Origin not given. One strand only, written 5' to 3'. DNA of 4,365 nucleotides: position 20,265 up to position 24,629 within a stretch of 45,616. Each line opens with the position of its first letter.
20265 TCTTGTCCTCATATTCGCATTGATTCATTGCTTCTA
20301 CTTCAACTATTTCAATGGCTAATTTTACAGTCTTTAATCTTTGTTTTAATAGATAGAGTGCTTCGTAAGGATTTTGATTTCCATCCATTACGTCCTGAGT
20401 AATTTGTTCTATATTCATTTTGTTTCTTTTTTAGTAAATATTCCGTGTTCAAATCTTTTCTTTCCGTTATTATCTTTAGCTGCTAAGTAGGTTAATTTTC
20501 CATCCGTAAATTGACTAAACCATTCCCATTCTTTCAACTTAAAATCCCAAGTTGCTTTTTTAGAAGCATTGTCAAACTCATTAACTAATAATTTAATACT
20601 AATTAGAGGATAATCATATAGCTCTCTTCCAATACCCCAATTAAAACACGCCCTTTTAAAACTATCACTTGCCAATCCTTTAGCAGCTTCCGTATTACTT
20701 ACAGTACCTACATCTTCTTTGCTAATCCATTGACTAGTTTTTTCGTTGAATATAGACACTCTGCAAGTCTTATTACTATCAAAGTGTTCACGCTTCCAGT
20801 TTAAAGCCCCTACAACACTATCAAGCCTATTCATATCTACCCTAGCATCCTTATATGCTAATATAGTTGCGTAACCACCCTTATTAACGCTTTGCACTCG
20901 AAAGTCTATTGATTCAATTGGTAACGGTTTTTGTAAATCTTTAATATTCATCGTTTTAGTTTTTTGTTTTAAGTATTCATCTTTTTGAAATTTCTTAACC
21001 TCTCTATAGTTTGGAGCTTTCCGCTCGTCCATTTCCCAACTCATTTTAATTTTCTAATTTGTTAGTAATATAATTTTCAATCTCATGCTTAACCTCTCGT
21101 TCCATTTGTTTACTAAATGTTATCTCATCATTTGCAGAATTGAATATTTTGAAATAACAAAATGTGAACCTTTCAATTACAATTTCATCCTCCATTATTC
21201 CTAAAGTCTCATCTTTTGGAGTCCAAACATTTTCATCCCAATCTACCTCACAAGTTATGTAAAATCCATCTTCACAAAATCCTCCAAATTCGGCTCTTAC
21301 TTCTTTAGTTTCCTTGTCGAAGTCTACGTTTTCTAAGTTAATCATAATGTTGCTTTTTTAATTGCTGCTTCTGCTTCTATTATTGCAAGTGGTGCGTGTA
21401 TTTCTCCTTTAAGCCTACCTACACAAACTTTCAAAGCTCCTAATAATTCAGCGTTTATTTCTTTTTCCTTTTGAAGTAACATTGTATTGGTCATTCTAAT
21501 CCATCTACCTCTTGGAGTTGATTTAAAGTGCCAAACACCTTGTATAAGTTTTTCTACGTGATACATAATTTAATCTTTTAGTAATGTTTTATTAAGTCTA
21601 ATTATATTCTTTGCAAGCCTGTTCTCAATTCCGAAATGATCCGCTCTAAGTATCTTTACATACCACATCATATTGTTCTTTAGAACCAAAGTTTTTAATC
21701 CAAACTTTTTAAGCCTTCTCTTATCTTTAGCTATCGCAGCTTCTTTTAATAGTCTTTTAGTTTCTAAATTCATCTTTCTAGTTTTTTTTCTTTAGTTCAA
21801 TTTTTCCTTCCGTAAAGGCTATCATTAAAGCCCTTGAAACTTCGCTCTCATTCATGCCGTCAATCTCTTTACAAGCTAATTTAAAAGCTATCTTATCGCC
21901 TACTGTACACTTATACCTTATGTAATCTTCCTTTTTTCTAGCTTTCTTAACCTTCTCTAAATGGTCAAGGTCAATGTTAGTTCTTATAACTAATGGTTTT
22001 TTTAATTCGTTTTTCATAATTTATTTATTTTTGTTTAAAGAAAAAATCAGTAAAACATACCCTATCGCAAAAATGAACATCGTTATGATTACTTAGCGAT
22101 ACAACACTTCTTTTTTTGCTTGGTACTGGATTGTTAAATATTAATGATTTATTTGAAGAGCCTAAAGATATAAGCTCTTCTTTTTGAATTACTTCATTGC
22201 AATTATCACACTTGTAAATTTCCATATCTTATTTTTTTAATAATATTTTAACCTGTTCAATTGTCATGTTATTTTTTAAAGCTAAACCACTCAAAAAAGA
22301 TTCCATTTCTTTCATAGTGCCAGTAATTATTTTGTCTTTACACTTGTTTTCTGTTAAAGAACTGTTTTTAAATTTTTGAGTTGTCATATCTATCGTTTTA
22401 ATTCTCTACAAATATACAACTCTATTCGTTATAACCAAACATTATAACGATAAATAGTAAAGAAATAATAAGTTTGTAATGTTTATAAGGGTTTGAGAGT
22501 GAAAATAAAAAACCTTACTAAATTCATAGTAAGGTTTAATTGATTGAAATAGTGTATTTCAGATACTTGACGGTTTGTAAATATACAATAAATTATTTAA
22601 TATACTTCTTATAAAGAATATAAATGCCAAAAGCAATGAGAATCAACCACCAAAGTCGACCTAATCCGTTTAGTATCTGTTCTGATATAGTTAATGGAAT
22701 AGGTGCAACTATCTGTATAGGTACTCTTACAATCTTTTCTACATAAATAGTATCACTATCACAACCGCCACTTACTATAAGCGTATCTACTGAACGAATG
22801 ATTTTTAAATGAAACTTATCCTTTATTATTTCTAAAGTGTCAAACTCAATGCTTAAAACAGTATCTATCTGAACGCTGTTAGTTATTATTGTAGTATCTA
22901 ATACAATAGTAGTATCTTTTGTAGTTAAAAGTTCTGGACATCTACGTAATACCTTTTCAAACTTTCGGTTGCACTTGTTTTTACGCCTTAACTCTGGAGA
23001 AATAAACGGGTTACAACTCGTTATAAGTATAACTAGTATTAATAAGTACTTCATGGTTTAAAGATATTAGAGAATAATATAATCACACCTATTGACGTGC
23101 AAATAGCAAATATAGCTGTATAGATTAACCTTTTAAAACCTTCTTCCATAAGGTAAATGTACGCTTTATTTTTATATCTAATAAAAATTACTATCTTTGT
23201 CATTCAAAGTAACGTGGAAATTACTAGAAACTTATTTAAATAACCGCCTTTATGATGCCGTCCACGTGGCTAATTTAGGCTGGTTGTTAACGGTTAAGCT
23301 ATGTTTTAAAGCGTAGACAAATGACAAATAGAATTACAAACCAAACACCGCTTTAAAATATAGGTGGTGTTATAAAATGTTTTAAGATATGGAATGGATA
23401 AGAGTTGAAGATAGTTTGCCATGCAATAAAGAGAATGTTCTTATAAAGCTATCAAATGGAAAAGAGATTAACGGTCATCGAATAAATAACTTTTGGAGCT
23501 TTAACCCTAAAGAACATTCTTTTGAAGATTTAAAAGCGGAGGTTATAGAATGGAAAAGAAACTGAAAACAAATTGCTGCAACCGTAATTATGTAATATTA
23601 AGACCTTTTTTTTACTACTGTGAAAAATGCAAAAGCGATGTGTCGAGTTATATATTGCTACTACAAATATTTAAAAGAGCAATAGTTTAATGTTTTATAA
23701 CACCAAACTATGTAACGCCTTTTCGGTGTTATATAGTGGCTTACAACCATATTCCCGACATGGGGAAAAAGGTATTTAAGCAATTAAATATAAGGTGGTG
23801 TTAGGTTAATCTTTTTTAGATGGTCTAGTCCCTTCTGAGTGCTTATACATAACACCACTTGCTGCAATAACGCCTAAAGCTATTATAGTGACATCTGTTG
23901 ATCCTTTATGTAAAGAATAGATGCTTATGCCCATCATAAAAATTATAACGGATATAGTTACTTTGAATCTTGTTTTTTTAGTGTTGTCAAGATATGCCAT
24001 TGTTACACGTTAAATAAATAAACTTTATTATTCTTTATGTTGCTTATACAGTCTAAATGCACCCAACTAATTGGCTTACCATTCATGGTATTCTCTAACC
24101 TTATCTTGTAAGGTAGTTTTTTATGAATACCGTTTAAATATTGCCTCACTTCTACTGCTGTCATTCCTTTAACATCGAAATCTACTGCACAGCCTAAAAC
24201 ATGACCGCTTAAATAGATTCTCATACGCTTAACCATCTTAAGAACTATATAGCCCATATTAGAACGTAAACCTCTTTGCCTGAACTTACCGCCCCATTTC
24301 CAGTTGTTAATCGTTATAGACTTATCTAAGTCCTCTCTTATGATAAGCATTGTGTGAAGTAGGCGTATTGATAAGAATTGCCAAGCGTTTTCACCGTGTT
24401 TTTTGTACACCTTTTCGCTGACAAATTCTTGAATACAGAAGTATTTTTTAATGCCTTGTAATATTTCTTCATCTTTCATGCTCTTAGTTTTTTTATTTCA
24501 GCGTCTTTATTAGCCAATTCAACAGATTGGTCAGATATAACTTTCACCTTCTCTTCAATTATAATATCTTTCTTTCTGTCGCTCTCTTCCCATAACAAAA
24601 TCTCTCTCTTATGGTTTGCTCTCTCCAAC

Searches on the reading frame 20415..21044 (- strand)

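Call 36: search_protein_families(library=phrogs, proteins=[window:20415-21044:-], max_evalue=0.001)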
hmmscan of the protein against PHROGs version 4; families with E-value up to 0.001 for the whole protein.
window:20415-21044:- (209 aa): 3 families
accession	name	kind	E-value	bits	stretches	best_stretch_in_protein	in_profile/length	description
phrog_14970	-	unknown function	8.8e-48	164.5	1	40-162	8-131/230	-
phrog_1097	-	DNA, RNA and nucleotide metabolism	1.5e-26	94.8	1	32-157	2-136/251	Erf-like ssDNA annealing protein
phrog_20575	-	unknown function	5.8e-08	33.6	1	32-112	1-87/91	-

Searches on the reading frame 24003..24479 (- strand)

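Call 36: search_protein_families(library=phrogs, proteins=[window:24003-24479:-], max_evalue=0.001)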
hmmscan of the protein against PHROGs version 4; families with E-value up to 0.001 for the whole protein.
window:24003-24479:- (158 aa): 1 family
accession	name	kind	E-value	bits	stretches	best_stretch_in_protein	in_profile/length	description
phrog_894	-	lysis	1.5e-17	64.6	1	10-147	46-164/389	endolysin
